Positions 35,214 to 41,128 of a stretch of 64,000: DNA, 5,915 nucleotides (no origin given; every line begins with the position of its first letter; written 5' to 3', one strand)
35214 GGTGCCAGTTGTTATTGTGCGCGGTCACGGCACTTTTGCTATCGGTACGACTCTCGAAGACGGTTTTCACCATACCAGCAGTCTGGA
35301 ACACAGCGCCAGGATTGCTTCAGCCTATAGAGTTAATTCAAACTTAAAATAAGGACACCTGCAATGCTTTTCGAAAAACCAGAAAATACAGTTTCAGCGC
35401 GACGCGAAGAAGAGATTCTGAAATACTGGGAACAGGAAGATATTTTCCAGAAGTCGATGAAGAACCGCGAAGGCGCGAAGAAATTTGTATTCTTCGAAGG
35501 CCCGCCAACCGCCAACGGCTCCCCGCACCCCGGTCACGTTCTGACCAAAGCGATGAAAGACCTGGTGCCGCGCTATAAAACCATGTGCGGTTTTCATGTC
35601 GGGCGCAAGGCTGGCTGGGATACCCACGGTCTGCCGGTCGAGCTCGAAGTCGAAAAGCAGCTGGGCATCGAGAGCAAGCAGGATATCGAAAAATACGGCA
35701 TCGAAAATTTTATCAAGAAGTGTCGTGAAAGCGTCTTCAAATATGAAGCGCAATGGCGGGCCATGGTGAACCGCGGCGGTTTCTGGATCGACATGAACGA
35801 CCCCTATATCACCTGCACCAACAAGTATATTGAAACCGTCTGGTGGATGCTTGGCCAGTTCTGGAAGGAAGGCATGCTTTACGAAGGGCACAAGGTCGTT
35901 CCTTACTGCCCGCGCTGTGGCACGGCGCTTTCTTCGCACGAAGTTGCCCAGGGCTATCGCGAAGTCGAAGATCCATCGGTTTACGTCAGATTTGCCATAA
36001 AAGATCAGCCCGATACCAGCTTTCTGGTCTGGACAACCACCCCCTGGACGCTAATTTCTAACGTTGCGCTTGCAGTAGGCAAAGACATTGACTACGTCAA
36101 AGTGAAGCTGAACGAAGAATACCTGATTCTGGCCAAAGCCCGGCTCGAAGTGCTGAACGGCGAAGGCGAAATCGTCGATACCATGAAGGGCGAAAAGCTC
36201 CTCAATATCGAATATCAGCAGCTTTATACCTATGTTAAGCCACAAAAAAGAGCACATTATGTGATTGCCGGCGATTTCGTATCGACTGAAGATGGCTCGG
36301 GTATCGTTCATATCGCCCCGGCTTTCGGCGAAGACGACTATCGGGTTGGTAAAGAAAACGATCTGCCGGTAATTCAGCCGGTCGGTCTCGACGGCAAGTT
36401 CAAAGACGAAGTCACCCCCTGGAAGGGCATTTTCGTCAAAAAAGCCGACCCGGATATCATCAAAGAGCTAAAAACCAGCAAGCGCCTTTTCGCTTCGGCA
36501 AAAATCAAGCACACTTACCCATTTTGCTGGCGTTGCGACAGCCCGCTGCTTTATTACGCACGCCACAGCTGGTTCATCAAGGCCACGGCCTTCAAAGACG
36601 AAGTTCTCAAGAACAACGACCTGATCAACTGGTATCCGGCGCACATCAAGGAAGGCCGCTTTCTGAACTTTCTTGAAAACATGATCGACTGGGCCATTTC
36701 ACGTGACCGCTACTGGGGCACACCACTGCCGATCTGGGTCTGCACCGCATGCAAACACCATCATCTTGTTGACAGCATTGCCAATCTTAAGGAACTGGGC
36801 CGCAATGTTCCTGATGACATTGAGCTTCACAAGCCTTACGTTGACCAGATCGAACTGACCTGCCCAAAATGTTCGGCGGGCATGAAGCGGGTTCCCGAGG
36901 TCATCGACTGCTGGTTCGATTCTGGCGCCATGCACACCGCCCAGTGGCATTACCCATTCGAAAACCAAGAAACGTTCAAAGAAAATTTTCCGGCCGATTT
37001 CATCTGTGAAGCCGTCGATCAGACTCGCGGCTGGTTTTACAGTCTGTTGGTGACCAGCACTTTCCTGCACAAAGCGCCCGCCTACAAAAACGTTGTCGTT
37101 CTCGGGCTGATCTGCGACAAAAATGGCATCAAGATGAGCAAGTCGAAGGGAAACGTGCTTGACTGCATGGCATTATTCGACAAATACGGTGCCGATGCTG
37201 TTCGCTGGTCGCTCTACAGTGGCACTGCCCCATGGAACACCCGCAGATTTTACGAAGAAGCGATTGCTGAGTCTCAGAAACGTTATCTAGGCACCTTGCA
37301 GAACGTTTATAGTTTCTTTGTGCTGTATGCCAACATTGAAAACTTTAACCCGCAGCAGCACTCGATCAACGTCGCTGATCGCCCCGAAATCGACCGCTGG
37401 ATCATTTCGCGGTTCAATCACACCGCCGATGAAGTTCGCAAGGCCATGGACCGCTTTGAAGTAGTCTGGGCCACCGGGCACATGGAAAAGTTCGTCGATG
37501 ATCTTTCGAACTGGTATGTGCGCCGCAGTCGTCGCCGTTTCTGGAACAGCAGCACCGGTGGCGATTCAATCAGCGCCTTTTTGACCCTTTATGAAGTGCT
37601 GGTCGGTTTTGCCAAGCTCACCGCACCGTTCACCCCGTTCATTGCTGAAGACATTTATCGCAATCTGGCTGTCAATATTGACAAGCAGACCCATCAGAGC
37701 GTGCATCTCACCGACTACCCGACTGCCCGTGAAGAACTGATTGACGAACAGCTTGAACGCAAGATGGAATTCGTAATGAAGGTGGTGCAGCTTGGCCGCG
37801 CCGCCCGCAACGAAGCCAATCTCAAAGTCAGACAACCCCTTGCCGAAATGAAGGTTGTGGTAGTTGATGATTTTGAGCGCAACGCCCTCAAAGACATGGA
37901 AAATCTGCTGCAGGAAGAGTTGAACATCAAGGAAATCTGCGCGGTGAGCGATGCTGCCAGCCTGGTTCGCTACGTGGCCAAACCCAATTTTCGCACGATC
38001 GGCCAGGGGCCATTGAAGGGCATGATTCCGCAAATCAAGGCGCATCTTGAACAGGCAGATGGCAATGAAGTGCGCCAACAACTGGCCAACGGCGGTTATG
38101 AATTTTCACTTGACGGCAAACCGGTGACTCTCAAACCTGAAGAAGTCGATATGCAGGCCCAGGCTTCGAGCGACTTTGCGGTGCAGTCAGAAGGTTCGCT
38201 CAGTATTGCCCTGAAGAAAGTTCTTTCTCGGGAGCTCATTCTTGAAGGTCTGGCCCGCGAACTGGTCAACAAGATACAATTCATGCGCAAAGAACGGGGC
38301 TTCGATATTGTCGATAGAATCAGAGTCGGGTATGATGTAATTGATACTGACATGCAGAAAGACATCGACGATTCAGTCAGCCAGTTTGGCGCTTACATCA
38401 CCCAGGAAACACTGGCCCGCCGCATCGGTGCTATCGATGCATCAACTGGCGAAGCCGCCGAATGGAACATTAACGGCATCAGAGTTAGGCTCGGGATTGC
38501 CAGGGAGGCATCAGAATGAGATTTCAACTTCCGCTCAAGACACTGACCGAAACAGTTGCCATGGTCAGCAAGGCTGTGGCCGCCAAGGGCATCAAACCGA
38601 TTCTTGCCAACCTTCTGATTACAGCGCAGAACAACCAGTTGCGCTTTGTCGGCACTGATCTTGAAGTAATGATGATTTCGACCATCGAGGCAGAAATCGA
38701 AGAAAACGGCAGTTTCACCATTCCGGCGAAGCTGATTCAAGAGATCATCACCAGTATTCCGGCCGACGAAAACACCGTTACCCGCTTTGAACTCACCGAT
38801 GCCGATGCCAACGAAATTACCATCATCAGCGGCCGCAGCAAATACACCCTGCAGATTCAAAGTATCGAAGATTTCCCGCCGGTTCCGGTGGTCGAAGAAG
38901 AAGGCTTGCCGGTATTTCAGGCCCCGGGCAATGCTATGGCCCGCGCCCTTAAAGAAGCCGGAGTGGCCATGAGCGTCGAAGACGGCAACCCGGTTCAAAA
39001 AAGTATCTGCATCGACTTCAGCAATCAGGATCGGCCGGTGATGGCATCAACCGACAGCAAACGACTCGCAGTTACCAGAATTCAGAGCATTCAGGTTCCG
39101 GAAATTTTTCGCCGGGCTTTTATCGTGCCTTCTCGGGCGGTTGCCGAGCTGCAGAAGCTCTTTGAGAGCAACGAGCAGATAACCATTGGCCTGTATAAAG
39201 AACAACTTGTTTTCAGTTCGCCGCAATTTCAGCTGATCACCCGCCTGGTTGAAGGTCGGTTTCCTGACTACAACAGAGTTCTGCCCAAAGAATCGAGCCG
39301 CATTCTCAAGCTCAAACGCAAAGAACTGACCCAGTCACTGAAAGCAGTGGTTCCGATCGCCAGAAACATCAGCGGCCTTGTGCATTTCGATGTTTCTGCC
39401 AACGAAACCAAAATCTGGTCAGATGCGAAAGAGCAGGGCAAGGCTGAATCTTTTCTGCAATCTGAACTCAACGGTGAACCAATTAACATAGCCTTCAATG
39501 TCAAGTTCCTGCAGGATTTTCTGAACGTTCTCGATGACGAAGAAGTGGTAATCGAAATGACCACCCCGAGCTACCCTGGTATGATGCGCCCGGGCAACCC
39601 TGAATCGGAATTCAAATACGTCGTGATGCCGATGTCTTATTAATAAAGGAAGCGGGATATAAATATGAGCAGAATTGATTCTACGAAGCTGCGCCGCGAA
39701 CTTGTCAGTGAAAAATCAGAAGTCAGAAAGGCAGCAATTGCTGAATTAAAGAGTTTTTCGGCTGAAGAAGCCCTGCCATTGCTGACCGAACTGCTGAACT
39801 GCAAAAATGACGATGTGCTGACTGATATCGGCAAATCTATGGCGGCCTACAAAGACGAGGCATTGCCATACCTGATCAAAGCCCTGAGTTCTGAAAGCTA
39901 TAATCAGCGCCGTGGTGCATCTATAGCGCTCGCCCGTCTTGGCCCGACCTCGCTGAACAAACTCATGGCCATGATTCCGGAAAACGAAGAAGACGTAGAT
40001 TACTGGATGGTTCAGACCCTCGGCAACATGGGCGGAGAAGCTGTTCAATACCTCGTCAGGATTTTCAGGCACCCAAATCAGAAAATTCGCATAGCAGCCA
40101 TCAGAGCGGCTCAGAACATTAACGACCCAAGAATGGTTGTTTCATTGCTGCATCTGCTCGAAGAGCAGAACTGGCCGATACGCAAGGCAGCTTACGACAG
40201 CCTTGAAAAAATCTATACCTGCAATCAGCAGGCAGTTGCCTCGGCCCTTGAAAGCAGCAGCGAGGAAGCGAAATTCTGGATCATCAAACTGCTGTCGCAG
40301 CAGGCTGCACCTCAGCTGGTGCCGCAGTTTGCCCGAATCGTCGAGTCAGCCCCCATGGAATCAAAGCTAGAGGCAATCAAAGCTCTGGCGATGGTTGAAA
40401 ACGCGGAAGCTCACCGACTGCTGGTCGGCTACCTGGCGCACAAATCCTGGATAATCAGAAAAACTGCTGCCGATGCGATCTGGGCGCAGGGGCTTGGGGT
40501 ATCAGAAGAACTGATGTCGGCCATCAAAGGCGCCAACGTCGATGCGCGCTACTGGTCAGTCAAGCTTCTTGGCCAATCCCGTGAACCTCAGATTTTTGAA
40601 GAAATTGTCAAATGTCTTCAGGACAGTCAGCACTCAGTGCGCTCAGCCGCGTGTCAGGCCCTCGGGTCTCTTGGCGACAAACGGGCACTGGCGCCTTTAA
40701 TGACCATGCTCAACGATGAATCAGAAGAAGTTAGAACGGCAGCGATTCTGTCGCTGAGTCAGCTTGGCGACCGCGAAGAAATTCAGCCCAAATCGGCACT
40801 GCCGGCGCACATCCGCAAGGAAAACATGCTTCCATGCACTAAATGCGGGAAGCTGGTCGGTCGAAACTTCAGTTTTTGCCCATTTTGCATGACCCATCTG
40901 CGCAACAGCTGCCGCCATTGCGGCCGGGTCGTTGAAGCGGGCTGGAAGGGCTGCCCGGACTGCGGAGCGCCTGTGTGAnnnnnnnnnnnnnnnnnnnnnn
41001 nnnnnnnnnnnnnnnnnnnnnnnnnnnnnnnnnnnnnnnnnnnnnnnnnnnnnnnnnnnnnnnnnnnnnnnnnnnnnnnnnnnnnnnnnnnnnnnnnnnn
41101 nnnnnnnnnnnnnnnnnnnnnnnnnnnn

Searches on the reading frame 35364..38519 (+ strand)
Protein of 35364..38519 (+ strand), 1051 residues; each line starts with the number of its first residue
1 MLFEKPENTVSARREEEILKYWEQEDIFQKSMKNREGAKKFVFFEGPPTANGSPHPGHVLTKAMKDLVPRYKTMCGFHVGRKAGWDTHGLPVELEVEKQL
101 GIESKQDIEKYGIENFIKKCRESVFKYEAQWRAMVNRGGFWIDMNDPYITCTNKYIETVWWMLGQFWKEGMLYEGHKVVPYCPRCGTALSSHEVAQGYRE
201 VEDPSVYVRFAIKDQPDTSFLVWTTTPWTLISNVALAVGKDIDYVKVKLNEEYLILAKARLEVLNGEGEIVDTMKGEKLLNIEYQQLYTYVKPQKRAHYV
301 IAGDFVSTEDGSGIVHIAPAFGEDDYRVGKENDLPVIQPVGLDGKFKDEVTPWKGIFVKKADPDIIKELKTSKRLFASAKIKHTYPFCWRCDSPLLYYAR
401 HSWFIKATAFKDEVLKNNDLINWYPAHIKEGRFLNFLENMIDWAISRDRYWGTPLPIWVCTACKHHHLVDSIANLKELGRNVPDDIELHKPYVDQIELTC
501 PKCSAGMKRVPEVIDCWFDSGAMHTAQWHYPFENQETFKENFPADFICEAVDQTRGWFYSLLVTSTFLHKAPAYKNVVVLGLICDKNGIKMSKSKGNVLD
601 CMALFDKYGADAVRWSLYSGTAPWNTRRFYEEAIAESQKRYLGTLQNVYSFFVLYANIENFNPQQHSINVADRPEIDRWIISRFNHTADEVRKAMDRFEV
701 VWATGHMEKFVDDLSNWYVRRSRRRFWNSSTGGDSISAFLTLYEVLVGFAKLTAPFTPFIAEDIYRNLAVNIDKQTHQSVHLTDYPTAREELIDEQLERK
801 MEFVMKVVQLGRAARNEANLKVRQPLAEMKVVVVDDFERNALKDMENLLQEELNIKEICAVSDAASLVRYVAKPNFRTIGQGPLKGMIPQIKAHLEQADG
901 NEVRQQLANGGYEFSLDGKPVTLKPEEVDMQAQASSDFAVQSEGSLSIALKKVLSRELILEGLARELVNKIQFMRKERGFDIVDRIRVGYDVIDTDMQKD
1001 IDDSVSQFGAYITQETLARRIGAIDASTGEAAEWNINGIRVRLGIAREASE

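Call 53: search_protein_families(library=pfam, proteins=[window:35364-38519:+], max_evalue=0.0001)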
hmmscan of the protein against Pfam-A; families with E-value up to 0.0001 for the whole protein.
window:35364-38519:+ (1051 aa): 4 families
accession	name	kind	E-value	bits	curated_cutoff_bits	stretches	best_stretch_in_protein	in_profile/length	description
PF00133.28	tRNA-synt_1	-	6.2e-126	420.9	22.7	1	18-619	2-404/414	tRNA synthetases class I (I, L, M and V)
PF19302.4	DUF5915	-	8.7e-43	146.6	27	1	847-1047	2-194/195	Domain of unknown function (DUF5915)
PF08264.19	Anticodon_1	-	1.1e-31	110.2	25.1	1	677-826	1-144/148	Anticodon-binding domain of tRNA ligase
PF09334.17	tRNA-synt_1g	-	1.6e-15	57.2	20.1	1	50-192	10-133/391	tRNA synthetases class I (M)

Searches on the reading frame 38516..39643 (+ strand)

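Call 53: search_protein_families(library=pfam, proteins=[window:38516-39643:+], max_evalue=0.0001)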
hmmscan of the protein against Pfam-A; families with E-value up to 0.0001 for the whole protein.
window:38516-39643:+ (375 aa): 3 families
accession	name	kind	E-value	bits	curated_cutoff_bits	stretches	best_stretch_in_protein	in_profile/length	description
PF02767.21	DNA_pol3_beta_2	-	1.4e-25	90.2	27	2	137-251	3-116/116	DNA polymerase III beta subunit, central domain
PF00712.24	DNA_pol3_beta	-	2.8e-25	89.2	24.4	1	1-123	1-119/120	DNA polymerase III beta subunit, N-terminal domain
PF02768.20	DNA_pol3_beta_3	-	2.3e-20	73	27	1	254-373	2-120/121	DNA polymerase III beta subunit, C-terminal domain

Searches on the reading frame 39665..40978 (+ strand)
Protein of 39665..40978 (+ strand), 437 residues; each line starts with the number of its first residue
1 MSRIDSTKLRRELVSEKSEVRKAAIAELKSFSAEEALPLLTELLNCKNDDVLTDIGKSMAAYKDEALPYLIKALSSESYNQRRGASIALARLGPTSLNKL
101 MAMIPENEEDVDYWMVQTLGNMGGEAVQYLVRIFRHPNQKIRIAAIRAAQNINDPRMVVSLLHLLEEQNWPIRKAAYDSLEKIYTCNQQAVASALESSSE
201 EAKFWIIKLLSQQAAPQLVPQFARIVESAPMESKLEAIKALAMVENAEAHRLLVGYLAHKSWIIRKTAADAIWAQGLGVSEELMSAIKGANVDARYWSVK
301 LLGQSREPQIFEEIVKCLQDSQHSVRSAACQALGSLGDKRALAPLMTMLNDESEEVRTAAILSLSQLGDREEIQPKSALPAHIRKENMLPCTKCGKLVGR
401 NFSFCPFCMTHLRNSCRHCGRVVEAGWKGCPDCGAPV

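Call 53: search_protein_families(library=pfam, proteins=[window:39665-40978:+], max_evalue=0.0001)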
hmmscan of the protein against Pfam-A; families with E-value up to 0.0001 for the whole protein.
window:39665-40978:+ (437 aa): 16 families
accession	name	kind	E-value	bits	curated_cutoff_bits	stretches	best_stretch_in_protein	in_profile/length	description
PF13646.12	HEAT_2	-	4e-58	194.1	27.7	5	281-364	2-87/88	HEAT repeats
PF02985.28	HEAT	-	5.4e-25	85.5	23.5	0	311-337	2-28/31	HEAT repeat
PF03130.22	HEAT_PBS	-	4.4e-18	64.1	20.9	0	325-351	1-27/27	PBS lyase HEAT-like repeat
PF13513.12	HEAT_EZ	-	1.6e-15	57.6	27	0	307-336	26-55/55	HEAT-like repeat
PF24714.1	TOR1L1_N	-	7.8e-11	42.3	43.3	0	147-196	202-251/281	TORTIFOLIA1 N-terminal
PF00514.29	Arm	-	2.5e-08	34.1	20.6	0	341-365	13-37/41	Armadillo/beta-catenin-like repeat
PF21581.3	SCD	-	1.4e-07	32.2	27.5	0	347-375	37-65/75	Stromalin conservative domain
PF01347.28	Vitellogenin_N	-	1.6e-07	30.7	24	0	280-364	464-556/590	Lipoprotein amino terminal region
PF20168.4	PDS5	-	2.5e-07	29.4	27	0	125-200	321-404/1053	Sister chromatid cohesion protein PDS5 protein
PF12773.13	DZR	-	3.3e-07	30.8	27.3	1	391-434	1-45/45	Double zinc ribbon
PF16804.11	DUF5071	-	8.1e-07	29.8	27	0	157-229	26-102/119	Domain of unknown function (DUF5071)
PF17032.10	Zn_ribbon_15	-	4.8e-06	27.7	28.9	0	383-408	47-72/73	zinc-ribbon family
PF12717.13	Cnd1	-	7.9e-06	26.5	26.4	0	342-376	23-57/162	non-SMC mitotic condensation complex subunit 1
PF25786.1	HEAT_GCN1_C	-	1.1e-05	25.9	27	0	305-366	23-93/151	GCN1-like, C-terminal HEAT repeats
PF01602.26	Adaptin_N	-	1.1e-05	24.6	37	1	131-371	85-296/524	Adaptin N terminal region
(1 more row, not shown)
